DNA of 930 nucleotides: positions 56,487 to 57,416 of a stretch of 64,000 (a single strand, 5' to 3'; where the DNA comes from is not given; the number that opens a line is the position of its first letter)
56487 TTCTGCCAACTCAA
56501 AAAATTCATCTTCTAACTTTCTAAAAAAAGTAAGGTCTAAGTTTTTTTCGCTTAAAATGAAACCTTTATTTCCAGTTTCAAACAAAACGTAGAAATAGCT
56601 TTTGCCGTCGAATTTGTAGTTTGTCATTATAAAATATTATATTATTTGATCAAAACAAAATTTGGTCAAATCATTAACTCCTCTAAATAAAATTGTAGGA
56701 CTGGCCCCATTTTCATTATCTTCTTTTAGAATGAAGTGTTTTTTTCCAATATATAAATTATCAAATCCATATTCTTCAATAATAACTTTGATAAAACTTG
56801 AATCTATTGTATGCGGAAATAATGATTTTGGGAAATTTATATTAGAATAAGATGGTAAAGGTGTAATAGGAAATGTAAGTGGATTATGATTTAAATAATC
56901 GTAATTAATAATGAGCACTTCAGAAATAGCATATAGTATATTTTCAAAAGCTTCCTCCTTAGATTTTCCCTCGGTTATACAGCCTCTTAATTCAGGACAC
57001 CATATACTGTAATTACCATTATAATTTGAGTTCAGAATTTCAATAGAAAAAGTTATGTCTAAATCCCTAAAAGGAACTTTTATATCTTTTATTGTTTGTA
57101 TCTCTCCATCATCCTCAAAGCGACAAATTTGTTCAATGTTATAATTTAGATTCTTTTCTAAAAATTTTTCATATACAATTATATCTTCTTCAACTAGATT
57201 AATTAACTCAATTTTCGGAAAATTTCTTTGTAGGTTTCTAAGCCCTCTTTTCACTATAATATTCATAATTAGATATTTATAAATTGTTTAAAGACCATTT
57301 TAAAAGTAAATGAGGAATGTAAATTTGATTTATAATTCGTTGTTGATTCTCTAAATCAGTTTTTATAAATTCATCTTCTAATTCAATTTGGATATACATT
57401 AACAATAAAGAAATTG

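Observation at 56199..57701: AT-rich three-gene operon whose middle protein looks like a fused HicB antitoxin domain plus HicA-like toxin domain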

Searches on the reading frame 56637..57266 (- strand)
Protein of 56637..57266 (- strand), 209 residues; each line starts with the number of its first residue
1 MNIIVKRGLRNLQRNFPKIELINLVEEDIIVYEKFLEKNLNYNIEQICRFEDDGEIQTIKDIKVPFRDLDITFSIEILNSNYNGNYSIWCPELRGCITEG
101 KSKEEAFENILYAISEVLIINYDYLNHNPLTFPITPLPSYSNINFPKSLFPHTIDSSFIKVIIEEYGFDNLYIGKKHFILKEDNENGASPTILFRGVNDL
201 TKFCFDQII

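Call 7: search_protein_families(library=pfam, proteins=[window:56637-57266:-], max_evalue=1)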
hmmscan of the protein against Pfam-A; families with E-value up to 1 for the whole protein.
window:56637-57266:- (209 aa): 3 families
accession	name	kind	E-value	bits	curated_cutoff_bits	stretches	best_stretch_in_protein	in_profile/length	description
PF15919.11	HicB_lk_antitox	-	0.022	15.4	27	1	81-115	8-42/123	HicB_like antitoxin of bacterial toxin-antitoxin system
PF18491.7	SRA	-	0.056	13.8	30.2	1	47-111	7-68/145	SET and RING associated domain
PF08972.17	DUF1902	-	0.11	13.1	22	1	88-133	14-61/74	Domain of unknown function (DUF1902)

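Call 8: search_protein_families(library=ncbifam, proteins=[window:56637-57266:-], max_evalue=1)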
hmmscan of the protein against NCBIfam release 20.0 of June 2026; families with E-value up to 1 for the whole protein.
window:56637-57266:- (209 aa): 1 family
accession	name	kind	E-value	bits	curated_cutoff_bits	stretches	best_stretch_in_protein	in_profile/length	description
NF001617.0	PRK00407.1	equivalog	0.041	14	126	1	97-119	16-38/139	hypothetical protein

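Call 9: search_protein_families(library=padloc, proteins=[window:56637-57266:-], max_evalue=1)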
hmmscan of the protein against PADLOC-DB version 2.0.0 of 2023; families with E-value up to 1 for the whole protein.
window:56637-57266:- (209 aa): 0 families

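Call 10: find_homologous_proteins(query=window:56637-57266:-, max_evalue=0.01)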
Query window:56637-57266:- (209 aa): 4 proteins with E <= 0.01 among 99 candidates.
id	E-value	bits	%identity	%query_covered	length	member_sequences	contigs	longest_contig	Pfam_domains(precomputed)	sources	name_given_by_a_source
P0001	2.1e-125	434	94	100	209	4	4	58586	-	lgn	-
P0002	6.6e-105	367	79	100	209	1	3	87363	-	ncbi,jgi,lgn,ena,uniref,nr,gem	ncbi:type II toxin-antitoxin system HicB family antitoxin [Epilithonimonas hominis]|uniref:type II t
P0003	2.1e-89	316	68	100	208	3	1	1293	-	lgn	-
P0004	1.1e-76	275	61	98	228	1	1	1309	-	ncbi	-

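Call 11: find_encoding_contigs(protein=P0002, flank=8000, max_places=4)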
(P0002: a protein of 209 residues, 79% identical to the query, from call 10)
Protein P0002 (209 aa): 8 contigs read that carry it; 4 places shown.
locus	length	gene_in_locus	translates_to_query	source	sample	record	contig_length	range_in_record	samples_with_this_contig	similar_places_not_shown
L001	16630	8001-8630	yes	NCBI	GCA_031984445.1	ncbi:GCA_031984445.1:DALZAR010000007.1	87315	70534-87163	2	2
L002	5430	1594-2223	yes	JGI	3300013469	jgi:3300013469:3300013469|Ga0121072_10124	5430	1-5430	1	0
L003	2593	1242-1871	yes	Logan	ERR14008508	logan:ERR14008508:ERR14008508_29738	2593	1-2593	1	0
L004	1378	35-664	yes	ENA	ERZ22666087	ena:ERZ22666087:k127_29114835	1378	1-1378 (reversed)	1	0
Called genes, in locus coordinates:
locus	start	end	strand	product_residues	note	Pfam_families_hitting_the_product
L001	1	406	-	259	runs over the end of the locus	PF00218:IGPS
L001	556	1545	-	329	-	PF02885:Glycos_trans_3N, PF00591:Glycos_transf_3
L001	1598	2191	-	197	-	PF00117:GATase, PF07722:Peptidase_C26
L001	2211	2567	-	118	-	PF05635:23S_rRNA_IVP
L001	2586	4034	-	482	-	PF04715:, PF00425:Chorismate_bind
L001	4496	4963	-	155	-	PF03061:4HBT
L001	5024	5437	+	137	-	PF03960:ArsC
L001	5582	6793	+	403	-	PF05559:DUF763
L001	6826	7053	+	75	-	-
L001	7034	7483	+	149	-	PF02661:Fic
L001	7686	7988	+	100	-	PF13560:HTH_31 (weak), PF12844:HTH_19, PF01381:HTH_3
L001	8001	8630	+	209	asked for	-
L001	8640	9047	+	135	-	-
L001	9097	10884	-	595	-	PF02771:Acyl-CoA_dh_N, PF02770:Acyl-CoA_dh_M, PF00441:Acyl-CoA_dh_1, PF08028:Acyl-CoA_dh_2, PF22924:ACOX_C_alpha1 (weak), PF21263:Acyl-CoA-dh_C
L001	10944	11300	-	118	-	PF05635:23S_rRNA_IVP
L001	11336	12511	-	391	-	PF00108:Thiolase_N, PF02803:Thiolase_C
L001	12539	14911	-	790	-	PF02737:3HCDH_N, PF00725:3HCDH, PF00378:ECH_1, PF16113:ECH_2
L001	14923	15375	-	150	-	PF22381:Staph_reg_Sar_Rot, PF01047:MarR, PF13463:HTH_27 (weak)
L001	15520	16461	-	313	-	PF00005:ABC_tran, PF02463:SMC_N (weak), PF13304:AAA_21 (faint)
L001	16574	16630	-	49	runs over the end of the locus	PF13366:PDDEXK_3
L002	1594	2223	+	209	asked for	-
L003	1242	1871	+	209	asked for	-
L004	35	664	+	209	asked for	-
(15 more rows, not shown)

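Call 12: find_encoding_contigs(protein=P0001, flank=8000, max_places=4)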
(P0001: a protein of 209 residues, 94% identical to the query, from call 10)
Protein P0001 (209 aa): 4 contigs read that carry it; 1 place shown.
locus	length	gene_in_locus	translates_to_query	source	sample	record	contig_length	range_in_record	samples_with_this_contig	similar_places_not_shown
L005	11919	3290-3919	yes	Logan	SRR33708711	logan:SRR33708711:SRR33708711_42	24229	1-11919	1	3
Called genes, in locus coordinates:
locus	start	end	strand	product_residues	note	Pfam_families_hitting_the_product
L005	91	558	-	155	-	PF03061:4HBT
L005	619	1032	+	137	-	PF03960:ArsC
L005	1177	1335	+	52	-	PF05559:DUF763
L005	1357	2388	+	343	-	PF05559:DUF763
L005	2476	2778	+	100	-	PF13545:HTH_Crp_2 (faint), PF13560:HTH_31 (weak), PF12844:HTH_19, PF01381:HTH_3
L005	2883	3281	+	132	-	-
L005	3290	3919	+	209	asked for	-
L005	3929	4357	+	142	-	-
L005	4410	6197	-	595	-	PF02771:Acyl-CoA_dh_N, PF02770:Acyl-CoA_dh_M, PF00441:Acyl-CoA_dh_1, PF08028:Acyl-CoA_dh_2 (weak), PF22924:ACOX_C_alpha1 (weak), PF21263:Acyl-CoA-dh_C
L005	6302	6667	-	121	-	PF05635:23S_rRNA_IVP, PF22296:bAvd (weak)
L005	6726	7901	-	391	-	PF00108:Thiolase_N, PF02803:Thiolase_C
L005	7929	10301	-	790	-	PF02737:3HCDH_N, PF00725:3HCDH, PF00378:ECH_1, PF16113:ECH_2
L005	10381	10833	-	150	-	PF22381:Staph_reg_Sar_Rot, PF01047:MarR, PF13463:HTH_27 (weak)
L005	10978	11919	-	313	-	PF00005:ABC_tran, PF02463:SMC_N (weak), PF13304:AAA_21 (faint)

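Call 13: find_encoding_contigs(protein=P0004, flank=8000, max_places=4)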
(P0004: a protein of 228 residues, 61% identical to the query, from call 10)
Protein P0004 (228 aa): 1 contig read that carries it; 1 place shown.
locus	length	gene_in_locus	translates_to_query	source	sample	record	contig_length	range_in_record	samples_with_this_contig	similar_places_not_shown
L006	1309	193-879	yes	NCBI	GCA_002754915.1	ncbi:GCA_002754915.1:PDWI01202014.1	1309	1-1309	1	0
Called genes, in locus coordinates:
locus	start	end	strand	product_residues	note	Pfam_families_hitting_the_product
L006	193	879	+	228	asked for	-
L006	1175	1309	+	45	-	?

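Call 25: predict_structure(alignment_id=A1)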
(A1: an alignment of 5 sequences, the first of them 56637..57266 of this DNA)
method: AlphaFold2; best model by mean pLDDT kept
length: 209 residues; sequences in the alignment: 5
mean_pLDDT: 43.2   pTM: 0.37
mean pLDDT of the five models: 43.2, 41.0, 39.7, 36.4, 36.3
residues with pLDDT >= 90: 0; 70-90: 0; 50-70: 74; < 50: 135
segments of 3 or more residues with pLDDT < 50: 1-26, 39-49, 80-82, 93-95, 121-156, 159-209
pLDDT, mean of each block of 10 residues (from residue 1): 32 36 47 50 46 55 52 55 54 53 60 54 41 27 32 45 42 35 35 28 25
secondary structure, 60 per line:
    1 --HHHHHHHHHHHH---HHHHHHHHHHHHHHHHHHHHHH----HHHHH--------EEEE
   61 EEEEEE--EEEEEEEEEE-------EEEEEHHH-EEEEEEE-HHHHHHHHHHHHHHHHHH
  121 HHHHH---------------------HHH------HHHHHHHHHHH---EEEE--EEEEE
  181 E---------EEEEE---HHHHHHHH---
elements in order: H3-14 H18-39 H44-48 E57-66 E69-78 E86-90 E95-101 H103-125 H156-166 E170-173 E176-181 E191-195 H199-206
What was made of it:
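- Tried and rejected: The first AF2 run, with 5 close sequences, was unusable (pLDDT 43, call 25).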

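Call 26: search_protein_representatives(alignment_id=A1)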
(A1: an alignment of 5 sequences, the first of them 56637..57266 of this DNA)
Query: 5 sequences, 209 profile positions. Proteins with E-value up to 0.001 (for the whole library): 33; up to 1e-10: 16; up to 1e-30: 7. The best 33 are listed.
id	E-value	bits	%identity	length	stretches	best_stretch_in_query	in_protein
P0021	5.0e-89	313.5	-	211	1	1-209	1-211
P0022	4.5e-78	277.8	-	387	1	3-209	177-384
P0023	1.4e-51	191.2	-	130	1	88-209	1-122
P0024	9.5e-37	142.8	-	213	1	4-205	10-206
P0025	9.2e-35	136.3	-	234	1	6-208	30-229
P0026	1.2e-34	135.9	-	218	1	27-208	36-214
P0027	3.0e-33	131.3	-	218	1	27-204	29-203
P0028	8.6e-27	110.2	-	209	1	26-202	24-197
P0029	6.2e-26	107.4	-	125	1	11-118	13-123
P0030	9.1e-23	97.1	-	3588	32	11-41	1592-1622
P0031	3.2e-22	95.3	-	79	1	161-209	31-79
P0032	6.2e-22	94.4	-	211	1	18-201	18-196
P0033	4.5e-16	75.2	-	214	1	28-201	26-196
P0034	9.8e-16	74.1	-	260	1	35-208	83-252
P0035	3.5e-14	69.0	-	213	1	26-186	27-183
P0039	1.3e-05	41.0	-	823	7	161-208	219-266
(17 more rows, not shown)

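Call 29: search_solved_structures(query=A2, max_evalue=10, show_alignments=3)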
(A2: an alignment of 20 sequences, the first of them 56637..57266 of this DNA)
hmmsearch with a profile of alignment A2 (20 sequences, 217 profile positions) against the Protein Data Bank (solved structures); distinct sequences matched with E-value up to 10: 2.
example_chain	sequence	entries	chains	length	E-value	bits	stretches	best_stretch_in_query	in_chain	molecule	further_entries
5jxf_A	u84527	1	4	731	0.23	14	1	136-188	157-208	Asp/Glu-specific dipeptidyl-peptidase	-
3bcq_A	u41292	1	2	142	0.29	13.7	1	95-154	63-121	Alpha-chain hemoglobin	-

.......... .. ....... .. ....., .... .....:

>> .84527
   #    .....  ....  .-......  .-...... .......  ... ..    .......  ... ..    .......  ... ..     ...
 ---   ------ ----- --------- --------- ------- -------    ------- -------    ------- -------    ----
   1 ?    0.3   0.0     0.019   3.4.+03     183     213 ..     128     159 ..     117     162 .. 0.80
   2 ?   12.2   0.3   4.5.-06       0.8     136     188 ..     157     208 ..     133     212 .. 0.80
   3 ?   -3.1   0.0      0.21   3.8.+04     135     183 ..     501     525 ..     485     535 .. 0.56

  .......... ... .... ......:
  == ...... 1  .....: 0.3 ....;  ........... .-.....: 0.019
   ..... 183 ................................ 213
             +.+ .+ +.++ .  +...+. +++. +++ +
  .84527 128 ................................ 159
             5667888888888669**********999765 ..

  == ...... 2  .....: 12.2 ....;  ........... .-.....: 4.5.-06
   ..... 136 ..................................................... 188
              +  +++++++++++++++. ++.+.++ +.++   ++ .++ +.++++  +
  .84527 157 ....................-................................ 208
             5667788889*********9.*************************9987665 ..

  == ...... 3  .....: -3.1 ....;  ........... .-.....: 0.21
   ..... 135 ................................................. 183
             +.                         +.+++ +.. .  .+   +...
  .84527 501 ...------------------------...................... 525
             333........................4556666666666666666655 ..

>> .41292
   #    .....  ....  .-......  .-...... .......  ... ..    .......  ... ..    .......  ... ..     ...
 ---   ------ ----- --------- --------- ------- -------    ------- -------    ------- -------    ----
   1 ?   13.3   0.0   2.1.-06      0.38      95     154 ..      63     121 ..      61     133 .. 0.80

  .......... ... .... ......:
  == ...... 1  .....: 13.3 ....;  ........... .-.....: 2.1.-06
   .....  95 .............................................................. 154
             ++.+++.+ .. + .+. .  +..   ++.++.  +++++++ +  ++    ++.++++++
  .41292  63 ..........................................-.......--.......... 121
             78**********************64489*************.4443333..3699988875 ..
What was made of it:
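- On HicA toxin (PF07927, dsRBD-like fold): The profile search against PDB sequences also found no HicA (call 29).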

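Call 30: search_protein_families(library=pfam, alignment_id=A2, max_evalue=0.1)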
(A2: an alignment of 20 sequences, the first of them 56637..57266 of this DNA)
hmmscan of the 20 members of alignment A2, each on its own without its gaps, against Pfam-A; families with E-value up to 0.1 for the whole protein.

A. member 1, window:56637-57266:- (209 aa): 2 families
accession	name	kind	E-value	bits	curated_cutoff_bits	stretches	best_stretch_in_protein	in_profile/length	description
PF15919.11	HicB_lk_antitox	-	0.022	15.4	27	1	81-115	8-42/123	HicB_like antitoxin of bacterial toxin-antitoxin system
PF18491.7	SRA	-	0.056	13.8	30.2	0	47-111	7-68/145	SET and RING associated domain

B. families by the number of members that match (of 20 scanned): 13 families
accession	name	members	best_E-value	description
PF15919.11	HicB_lk_antitox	4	0.0032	HicB_like antitoxin of bacterial toxin-antitoxin system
PF18491.7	SRA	3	0.002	SET and RING associated domain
PF07661.19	MORN_2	1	4.5e-11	MORN repeat variant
PF10018.14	Med4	1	0.0011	Vitamin-D-receptor interacting Mediator subunit 4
PF03836.20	RasGAP_C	1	0.012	RasGAP C-terminus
PF11264.13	ThylakoidFormat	1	0.015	Thylakoid formation protein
PF06785.16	UPF0242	1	0.021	Uncharacterised protein family (UPF0242) N-terminus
PF18536.7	DUF5623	1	0.024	Domain of unknown function (DUF5623)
PF18812.6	PBECR3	1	0.032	phage-Barnase-EndoU-ColicinE5/D-RelE like nuclease3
PF25302.1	NADase_transloc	1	0.038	NAD glycohydrolase translocation F5/8 type C domain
PF23203.1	KIF21A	1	0.061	KIF21A-like domain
PF08972.17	DUF1902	1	0.092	Domain of unknown function (DUF1902)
PF10393.14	Matrilin_ccoil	1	0.097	Trimeric coiled-coil oligomerisation domain of matrilin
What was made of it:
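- On HicB N-terminal domain (UPF0150 / HicB_lk_antitox, RNase-H-like fold): Only 4 of 20 family members hit it at all (call 30).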

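Call 33: find_encoding_contigs(protein=P0024, flank=5000, max_places=3)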
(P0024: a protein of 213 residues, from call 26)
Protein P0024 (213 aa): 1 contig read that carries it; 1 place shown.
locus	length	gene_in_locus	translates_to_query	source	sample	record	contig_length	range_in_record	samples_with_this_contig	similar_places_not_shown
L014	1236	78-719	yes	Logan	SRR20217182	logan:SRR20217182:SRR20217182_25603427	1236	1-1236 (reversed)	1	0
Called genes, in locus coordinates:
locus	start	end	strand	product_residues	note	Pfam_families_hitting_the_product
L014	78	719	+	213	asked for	-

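Call 35: find_related_loci(query=A3, collection=genome_contigs, flank=6000)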
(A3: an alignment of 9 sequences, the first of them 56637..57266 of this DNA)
Query A3 (209 aa) in genome_contigs; peptide patterns used: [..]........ (x = any residue, [..] = any of these).
27 stretches matched a pattern; 20 encode a relative of the query (tblastn E <= 1e-3); 20 distinct loci.
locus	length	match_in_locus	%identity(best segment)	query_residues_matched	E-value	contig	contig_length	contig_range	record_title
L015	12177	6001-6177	38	67-132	2e-9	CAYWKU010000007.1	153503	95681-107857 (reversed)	MAG TPA_asm: uncultured bacterium isolate SRP141376_co1_276 genome assembly, contig: NODE_206_length_153503_cov_10.97736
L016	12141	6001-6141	43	68-114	3e-9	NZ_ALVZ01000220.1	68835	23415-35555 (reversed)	Xenococcus sp. PCC 7305 scaffold_00220, whole genome shotgun sequence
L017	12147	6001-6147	39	67-115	6e-9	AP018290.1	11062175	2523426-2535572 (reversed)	Calothrix sp. NIES-4105 DNA, nearly complete genome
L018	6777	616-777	37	62-115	8e-9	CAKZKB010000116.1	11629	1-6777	MAG TPA_asm: uncultured cyanobacterium isolate SRR4030105_bin.30_CONCOCT_v1.1_MAG genome assembly, contig: ERZ781359.339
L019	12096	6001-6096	59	83-114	8e-9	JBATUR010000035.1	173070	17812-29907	MAG: Coleofasciculaceae cyanobacterium isolate MFD12171_ilm_asm_bin21 k127_110567, whole genome shotgun sequence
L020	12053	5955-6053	55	83-115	1e-8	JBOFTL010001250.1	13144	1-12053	MAG: Microcoleus sp. isolate WFFMC_MAG_631 k139_116160_flag=0_multi=7.5863_len=13144, whole genome shotgun sequence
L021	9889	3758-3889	45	83-133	1e-8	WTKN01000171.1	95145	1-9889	MAG: Moorena sp. SS36440bin_2 NODE_13_length_95145_cov_31.002534, whole genome shotgun sequence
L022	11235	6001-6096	56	83-114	5e-8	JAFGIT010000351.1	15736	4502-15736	MAG: Candidatus Coatesbacteria bacterium isolate Zod_Metabat.233 k87_12768328, whole genome shotgun sequence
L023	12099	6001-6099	48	83-115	6e-8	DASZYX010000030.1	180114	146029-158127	MAG TPA_asm: Fimbriimonadaceae bacterium isolate SMAG_U6221 k141_169577, whole genome shotgun sequence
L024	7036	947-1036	60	85-114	2e-7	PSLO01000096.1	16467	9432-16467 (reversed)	MAG: Leptolyngbya sp. ERB_1_1 isolate ERB_1_2 NODE_1095_length_16467_cov_2.416850, whole genome shotgun sequence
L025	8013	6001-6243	38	69-149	2e-7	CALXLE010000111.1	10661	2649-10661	MAG: uncultured Spirochaetaceae bacterium isolate E12__bin316 genome assembly, contig: E12__k127_6225211, whole genome s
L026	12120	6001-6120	38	83-122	3e-7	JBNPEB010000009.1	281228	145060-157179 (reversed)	MAG: Elainellaceae cyanobacterium isolate fr_S3C757_1 S3CNODE_4_length_281228_cov_57_751079, whole genome shotgun sequen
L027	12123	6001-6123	46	86-126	3e-7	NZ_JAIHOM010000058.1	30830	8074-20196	Spirulina subsalsa FACHB-351 NODE_193, whole genome shotgun sequence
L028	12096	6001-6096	53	83-114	6e-7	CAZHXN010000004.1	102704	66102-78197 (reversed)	MAG TPA_asm: uncultured bacterium isolate binchicken_co135_196 genome assembly, contig: NODE_457_length_102704_cov_3.654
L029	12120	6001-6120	45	86-132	7e-7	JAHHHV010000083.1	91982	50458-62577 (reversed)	MAG: Pegethrix bostrychoides GSE-TBD4-15B scaffold_85_c1, whole genome shotgun sequence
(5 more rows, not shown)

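Call 37: search_protein_families(library=phrogs, proteins=[window:56637-57266:-], max_evalue=0.1)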
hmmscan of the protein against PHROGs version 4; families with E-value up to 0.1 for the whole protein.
window:56637-57266:- (209 aa): 2 families
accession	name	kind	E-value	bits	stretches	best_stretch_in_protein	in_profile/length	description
phrog_497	-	moron, auxiliary metabolic gene and host takeover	1.6e-05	25.5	1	72-120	12-59/342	toxin-antitoxin system HicB-like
phrog_11958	-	unknown function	1.8e-05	25.9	1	77-115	8-46/84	-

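Call 38: search_protein_families(library=pfam, proteins=[L001:6826-7053:+, L001:7034-7483:+], max_evalue=0.1)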
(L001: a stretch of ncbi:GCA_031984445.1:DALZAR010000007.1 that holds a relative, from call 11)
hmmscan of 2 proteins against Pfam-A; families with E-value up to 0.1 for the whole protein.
L001:6826-7053:+ (75 aa): 0 families

L001:7034-7483:+ (149 aa): 1 family
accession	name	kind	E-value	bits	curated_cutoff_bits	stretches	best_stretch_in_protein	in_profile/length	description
PF02661.23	Fic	-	1.5e-10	42.2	24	1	22-98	6-93/93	Fic/DOC family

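Call 39: predict_structure(alignment_id=A2)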
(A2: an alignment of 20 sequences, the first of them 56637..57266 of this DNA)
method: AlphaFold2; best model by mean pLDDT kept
length: 209 residues; sequences in the alignment: 20
mean_pLDDT: 90.6   pTM: 0.90
mean pLDDT of the five models: 90.6, 90.3, 87.1, 85.6, 84.9
residues with pLDDT >= 90: 135; 70-90: 62; 50-70: 12; < 50: 0
segments of 3 or more residues with pLDDT < 50: none
pLDDT, mean of each block of 10 residues (from residue 1): 82 88 92 98 97 94 95 96 92 96 98 98 94 83 66 84 87 94 89 92 90
secondary structure, 60 per line:
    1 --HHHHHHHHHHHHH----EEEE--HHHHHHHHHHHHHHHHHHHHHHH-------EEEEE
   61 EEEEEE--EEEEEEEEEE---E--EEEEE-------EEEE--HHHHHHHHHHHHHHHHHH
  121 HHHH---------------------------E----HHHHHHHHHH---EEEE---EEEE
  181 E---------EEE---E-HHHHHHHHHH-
elements in order: H3-15 E20-23 H26-48 E56-66 E69-78 E85-89 E97-100 H103-124 H157-166 E170-173 E177-181 E191-193 H199-208
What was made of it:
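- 57102..57266 (-): B residues 1-55: N-terminal extension (two helices and a short strand), no known family. AF2 model, pLDDT 82-98: H3-15, E20-23, H26-48 (call 39).
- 56802..56894 (-): B residues 125-155: proline-rich inter-domain linker. No regular secondary structure and the lowest confidence in the model (block means 66-84) (call 39).
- On HicB N-terminal domain (UPF0150 / HicB_lk_antitox, RNase-H-like fold): AF2: E56-66, E69-78, E85-89, E97-100, H103-124 (call 39).
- On Fused hicBA (Gerdes Class 12): 209 aa, with an N-terminal extension of about 55 aa and a linker of about 30 aa (call 39).
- Tried and rejected: It became confident only with the 20-sequence alignment (call 39).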
